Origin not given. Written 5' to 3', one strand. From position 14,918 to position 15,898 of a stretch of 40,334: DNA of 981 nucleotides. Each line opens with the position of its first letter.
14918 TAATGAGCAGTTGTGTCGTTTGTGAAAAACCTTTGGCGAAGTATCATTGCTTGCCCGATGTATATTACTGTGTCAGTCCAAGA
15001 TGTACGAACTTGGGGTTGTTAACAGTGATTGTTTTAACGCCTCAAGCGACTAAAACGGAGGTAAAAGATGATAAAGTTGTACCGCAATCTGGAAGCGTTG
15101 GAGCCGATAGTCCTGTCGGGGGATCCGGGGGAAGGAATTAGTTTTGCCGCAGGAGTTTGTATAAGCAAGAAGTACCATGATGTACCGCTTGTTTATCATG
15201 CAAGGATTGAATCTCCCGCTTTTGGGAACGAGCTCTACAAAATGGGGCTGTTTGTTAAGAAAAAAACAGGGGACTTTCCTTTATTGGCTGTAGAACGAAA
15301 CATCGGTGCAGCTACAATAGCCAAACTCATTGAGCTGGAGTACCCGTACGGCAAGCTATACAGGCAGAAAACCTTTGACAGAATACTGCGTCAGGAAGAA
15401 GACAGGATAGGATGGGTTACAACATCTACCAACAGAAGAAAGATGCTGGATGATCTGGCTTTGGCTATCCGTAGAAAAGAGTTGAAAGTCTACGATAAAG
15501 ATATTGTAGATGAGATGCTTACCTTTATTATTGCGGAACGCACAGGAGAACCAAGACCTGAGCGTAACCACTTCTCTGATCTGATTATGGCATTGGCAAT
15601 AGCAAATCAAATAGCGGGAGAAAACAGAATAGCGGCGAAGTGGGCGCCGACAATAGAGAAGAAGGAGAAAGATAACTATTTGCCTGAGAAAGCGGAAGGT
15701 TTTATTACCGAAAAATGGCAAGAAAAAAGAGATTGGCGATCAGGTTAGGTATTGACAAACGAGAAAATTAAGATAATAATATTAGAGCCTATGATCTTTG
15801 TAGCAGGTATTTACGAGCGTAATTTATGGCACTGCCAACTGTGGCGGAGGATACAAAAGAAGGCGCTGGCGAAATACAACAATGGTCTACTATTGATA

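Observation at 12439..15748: Large terminase split into separate ATPase and nuclease genes by a 1.7 kb five-gene island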

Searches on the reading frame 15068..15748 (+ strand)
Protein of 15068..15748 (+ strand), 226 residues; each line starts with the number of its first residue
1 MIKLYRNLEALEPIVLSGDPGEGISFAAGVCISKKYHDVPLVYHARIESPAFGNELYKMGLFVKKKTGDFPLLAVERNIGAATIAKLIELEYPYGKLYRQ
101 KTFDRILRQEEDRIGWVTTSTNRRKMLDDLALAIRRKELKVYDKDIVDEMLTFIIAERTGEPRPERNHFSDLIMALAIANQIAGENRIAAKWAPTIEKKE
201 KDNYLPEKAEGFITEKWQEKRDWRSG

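Call 3: search_protein_families(library=pfam, proteins=[window:15068-15748:+], max_evalue=0.1)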
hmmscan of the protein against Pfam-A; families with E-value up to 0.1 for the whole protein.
window:15068-15748:+ (226 aa): 0 families

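Call 4: search_protein_families(library=phrogs, proteins=[window:15068-15748:+], max_evalue=0.01)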
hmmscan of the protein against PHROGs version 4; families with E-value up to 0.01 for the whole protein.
window:15068-15748:+ (226 aa): 2 families
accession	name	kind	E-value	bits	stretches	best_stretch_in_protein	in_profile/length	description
phrog_24361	-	head and packaging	3e-08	34.6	1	73-184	29-139/162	terminase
phrog_38407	-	unknown function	0.00066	19.7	1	76-183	242-348/370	-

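Call 10: search_solved_structures(query=window:15068-15748:+, max_evalue=10)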
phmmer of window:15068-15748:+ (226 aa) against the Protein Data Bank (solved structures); distinct sequences matched with E-value up to 10: 1.
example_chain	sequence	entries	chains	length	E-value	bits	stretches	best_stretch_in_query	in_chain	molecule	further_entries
2av5_A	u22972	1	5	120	1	12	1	150-189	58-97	Ribonuclease P protein component 2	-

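Call 12: search_dna_similar(query=window:15068-15748:+, collection=phages, mode=protein, max_evalue=0.001, max_rows=30)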
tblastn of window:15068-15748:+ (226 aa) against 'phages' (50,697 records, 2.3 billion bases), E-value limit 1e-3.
Records with a match: 105; places in all: 105; records where one place covers at least 80% of the query: 100.
Best place of each record, by identity: <60% 105.
By first word of the organism name: Vibrio 101; Bacteriophage 1; Caudoviricetes 1; Phage 1; Aeromonas 1.
By host as written in the record: - 101; Vibrio tasmaniensis 1; Vibrio crassostreae 1; bacteria 1; Aeromonas sp. ARM81 1.
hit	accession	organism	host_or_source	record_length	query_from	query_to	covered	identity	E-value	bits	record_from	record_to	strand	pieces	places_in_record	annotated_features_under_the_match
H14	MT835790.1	Bacteriophage sp.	human fecal samples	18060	21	191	76%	29.8%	3e-6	53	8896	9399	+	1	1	record has no annotation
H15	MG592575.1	Vibrio phage 1.205.O._10N.222.51.A7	Vibrio tasmaniensis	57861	15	214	88%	23.4%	4e-6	53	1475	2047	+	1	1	terminase large subunit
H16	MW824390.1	Vibrio phage 252E42.2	Vibrio crassostreae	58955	15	214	88%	22.9%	3e-6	53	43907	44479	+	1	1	hypothetical protein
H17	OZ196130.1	Vibrio phage D96a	Seawater and oysters mix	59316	15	214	88%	22.9%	3e-6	53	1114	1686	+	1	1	hypothetical protein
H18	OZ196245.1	Vibrio phage D80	Seawater and oysters mix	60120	15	214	88%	22.9%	3e-6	53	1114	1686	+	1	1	hypothetical protein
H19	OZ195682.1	Vibrio phage D79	Seawater and oysters mix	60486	15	214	88%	22.9%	3e-6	53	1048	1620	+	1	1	hypothetical protein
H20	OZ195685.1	Vibrio phage D60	Seawater and oysters mix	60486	15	214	88%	22.9%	3e-6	53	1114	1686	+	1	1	hypothetical protein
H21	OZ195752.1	Vibrio phage D53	Seawater and oysters mix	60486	15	214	88%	22.9%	3e-6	53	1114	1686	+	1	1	hypothetical protein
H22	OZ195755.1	Vibrio phage D56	Seawater and oysters mix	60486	15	214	88%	22.9%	3e-6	53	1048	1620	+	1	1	hypothetical protein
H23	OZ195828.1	Vibrio phage D70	Seawater and oysters mix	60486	15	214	88%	22.9%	3e-6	53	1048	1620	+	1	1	hypothetical protein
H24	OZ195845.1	Vibrio phage D288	Seawater and oysters mix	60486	15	214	88%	22.9%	3e-6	53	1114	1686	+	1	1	hypothetical protein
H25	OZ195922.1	Vibrio phage D460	Seawater and oysters mix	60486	15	214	88%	22.9%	3e-6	53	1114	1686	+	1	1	hypothetical protein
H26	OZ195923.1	Vibrio phage D459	Seawater and oysters mix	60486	15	214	88%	22.9%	3e-6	53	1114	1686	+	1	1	hypothetical protein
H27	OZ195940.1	Vibrio phage D87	Seawater and oysters mix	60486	15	214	88%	22.9%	3e-6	53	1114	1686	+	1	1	hypothetical protein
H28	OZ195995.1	Vibrio phage D339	Seawater and oysters mix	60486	15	214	88%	22.9%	3e-6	53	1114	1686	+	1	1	hypothetical protein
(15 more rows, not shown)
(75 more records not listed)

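Call 19: find_homologous_proteins(query=window:15068-15748:+, max_evalue=0.001)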
Query window:15068-15748:+ (226 aa): 70 proteins with E <= 0.001 among 467 candidates.
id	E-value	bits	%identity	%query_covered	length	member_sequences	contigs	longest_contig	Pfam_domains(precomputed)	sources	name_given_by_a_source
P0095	6.4e-147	505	100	100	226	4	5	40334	-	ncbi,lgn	-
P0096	9.6e-120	416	82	100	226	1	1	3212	-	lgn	-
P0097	5.6e-119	414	81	100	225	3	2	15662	-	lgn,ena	-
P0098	8.9e-107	374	76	100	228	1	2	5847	-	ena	-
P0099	4.1e-95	335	67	100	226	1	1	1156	-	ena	-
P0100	3.6e-94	332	66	100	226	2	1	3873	-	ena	-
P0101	1.1e-91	324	65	100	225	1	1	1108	-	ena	-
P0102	2.5e-91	323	66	100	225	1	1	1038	-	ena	-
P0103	7.8e-91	321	66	100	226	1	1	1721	-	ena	-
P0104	2.1e-89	317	62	100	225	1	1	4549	-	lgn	-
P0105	2.6e-89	317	63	100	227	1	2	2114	-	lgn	-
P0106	2.2e-88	313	62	100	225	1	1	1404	-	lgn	-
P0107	2.4e-88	313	62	100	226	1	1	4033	-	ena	-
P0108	2.8e-88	313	64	100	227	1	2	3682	-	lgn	-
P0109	4.6e-88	312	63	99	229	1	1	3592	-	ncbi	-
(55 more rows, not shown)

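Call 48: predict_structure(alignment_id=A2)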
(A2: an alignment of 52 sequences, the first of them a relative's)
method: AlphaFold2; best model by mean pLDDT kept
length: 226 residues; sequences in the alignment: 52
mean_pLDDT: 85.5   pTM: 0.76
mean pLDDT of the five models: 85.5, 85.1, 84.8, 83.8, 83.0
residues with pLDDT >= 90: 135; 70-90: 51; 50-70: 38; < 50: 2
segments of 3 or more residues with pLDDT < 50: none
pLDDT, mean of each block of 10 residues (from residue 1): 94 96 89 97 94 97 97 94 96 94 81 89 90 94 93 81 83 95 74 55 57 60 58
secondary structure, 60 per line:
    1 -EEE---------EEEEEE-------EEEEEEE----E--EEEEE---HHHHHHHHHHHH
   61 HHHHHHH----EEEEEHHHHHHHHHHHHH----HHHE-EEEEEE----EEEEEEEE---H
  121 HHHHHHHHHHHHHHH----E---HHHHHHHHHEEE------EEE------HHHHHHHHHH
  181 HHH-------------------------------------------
elements in order: E2-4 E14-19 E27-33 E41-45 H49-67 E72-76 H77-89 E99-104 E109-116 H120-135 H144-152 E153-155 E162-164 H171-183

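Call 51: fold_search(model_id=the predicted structure, library=pdb)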
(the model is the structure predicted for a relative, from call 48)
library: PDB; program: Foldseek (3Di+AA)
matches with E <= 10: 1357; with E <= 0.001: 13
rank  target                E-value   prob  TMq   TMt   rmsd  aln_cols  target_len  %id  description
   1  3cpe                  1.2e-07  1.00  0.64  0.28   2.9       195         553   16  Crystal Structure of T4 gp17 (released 2009-01-13)
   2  5m1f                  3.8e-07  1.00  0.61  0.73   2.7       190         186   14  Crystal structure of the large terminase nuclease from thermophilic phage G20c (released 2016-10-26)
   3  5m1o_A                1.2e-06  1.00  0.61  0.72   2.7       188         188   12  Crystal structure of the large terminase nuclease from thermophilic phage G20c with bound Cobalt (released 2016-10-26)
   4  5m1k_A                1.4e-06  1.00  0.61  0.72   2.7       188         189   12  Crystal structure of the large terminase nuclease from thermophilic phage G20c with bound Magnesium (released 2016-10-26)
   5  5m1p_A                1.9e-06  1.00  0.58  0.69   3.4       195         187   13  Crystal structure of the large terminase nuclease from thermophilic phage G20c with bound Calcium (released 2016-10-26)
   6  3c6a                  2.0e-06  1.00  0.59  0.66   3.7       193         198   17  Crystal Structure of the RB49 gp17 nuclease domain (released 2009-01-13)
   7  3c6h_A                7.5e-06  1.00  0.60  0.73   3.9       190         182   16  Crystal Structure of the RB49 gp17 nuclease domain (released 2009-01-13)
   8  5tge                  7.5e-06  1.00  0.56  0.65   3.7       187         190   13  Thermus Phage P74-26 Large Terminase Nuclease Domain (released 2017-01-25)
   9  3c6h_B                8.5e-06  1.00  0.57  0.66   4.0       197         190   15  Crystal Structure of the RB49 gp17 nuclease domain (released 2009-01-13)
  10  3ezk_A                9.6e-06  1.00  0.65  0.28   3.0       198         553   16  Bacteriophage T4 gp17 motor assembly based on crystal structures and cryo-EM reconstructions (released 2009-01-13)
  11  5m1o_B                3.2e-05  1.00  0.52  0.61   4.4       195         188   13  Crystal structure of the large terminase nuclease from thermophilic phage G20c with bound Cobalt (released 2016-10-26)
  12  5m1q                  2.4e-04  1.00  0.53  0.69   3.8       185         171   12  Crystal structure of the large terminase nuclease from thermophilic phage G20c with bound Zinc (released 2016-10-26)
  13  6ey7_C                2.6e-04  1.00  0.52  0.53   4.8       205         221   11  Human cytomegalovirus terminase nuclease domain, Mn soaked, inhibitor bound (released 2018-10-03)
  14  2wc9                  3.4e-03  0.99  0.41  0.50   6.6       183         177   11  Crystal structure of the g2p (large terminase) nuclease domain from the bacteriophage SPP1 with bound Mn (released 2009-03-24)
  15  4ncb_A                5.0e-03  0.63  0.26  0.11  14.4       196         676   15  Structure of Thermus thermophilus Argonaute bound to guide DNA and 19-mer target DNA with Mg2+ (released 2014-01-15)
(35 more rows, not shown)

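Call 90: search_protein_representatives(protein=P0095)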
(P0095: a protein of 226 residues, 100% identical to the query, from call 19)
Query: 226 residues. Proteins with E-value up to 0.001 (for the whole library): 1081; up to 1e-10: 75; up to 1e-30: 8. The best 150 are listed.
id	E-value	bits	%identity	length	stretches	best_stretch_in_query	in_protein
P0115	4.8e-88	310.7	63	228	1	1-225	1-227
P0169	2.7e-46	174.2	81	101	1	126-226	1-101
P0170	6.5e-45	169.7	49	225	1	1-182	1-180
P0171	2.0e-34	135.4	48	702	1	1-182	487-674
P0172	6.7e-34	133.7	42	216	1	1-184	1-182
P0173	3.6e-33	131.3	43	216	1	1-182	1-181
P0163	8.6e-32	126.8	65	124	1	108-202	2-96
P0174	7.6e-31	123.7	39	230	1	3-186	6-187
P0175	3.9e-29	118.1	39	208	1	2-184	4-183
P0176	5.0e-29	117.7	41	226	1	2-177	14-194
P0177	6.9e-28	114.0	41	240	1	2-183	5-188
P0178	8.8e-28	113.7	45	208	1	1-153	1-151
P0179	1.0e-27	113.5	44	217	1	3-177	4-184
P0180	2.5e-26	108.9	45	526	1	2-182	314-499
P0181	1.8e-25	106.1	38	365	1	3-182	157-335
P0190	6.2e-16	74.9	32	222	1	1-187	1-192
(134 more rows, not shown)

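Call 96: find_encoding_contigs(protein=P0176, flank=4000, max_places=2)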
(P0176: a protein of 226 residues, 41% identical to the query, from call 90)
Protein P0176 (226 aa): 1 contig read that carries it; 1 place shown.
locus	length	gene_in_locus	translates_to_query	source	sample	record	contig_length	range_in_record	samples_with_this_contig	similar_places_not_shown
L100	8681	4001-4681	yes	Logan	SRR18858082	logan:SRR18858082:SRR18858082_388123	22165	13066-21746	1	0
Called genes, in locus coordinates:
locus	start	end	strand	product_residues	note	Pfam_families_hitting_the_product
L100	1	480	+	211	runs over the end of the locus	-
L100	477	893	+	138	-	PF13328:HD_4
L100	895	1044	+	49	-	PF13451:zf_Tbcl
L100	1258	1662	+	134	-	-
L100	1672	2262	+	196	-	-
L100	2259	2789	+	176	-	PF13392:HNH_3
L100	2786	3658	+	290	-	-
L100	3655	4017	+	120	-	-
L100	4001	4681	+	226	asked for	-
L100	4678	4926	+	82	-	-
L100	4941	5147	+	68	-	PF24729:Acb2_Tad1_hairpin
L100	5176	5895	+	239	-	-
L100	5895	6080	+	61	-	-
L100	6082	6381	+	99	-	-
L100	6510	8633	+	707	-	PF23899:SU10_portal (faint)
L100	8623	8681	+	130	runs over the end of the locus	-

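Call 97: find_encoding_contigs(protein=P0190, flank=4000, max_places=2)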
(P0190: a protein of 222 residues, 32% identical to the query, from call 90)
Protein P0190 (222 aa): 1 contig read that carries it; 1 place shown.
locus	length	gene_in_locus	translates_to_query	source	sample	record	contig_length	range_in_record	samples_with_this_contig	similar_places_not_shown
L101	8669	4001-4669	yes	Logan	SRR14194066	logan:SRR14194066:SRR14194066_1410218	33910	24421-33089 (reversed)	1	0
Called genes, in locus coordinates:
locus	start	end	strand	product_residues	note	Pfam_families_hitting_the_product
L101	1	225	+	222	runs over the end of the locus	PF04404:ERF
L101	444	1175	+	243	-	PF15324:TALPID3 (weak), PF00041:fn3 (weak)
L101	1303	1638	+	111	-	-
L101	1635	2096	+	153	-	PF13392:HNH_3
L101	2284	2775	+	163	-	-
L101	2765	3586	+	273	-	-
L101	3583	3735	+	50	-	-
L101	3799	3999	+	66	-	-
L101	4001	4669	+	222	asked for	-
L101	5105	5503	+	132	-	-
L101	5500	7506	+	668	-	PF23899:SU10_portal, PF16510:P22_portal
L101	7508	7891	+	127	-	-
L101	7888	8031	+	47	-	-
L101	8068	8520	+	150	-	-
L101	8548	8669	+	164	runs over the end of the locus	-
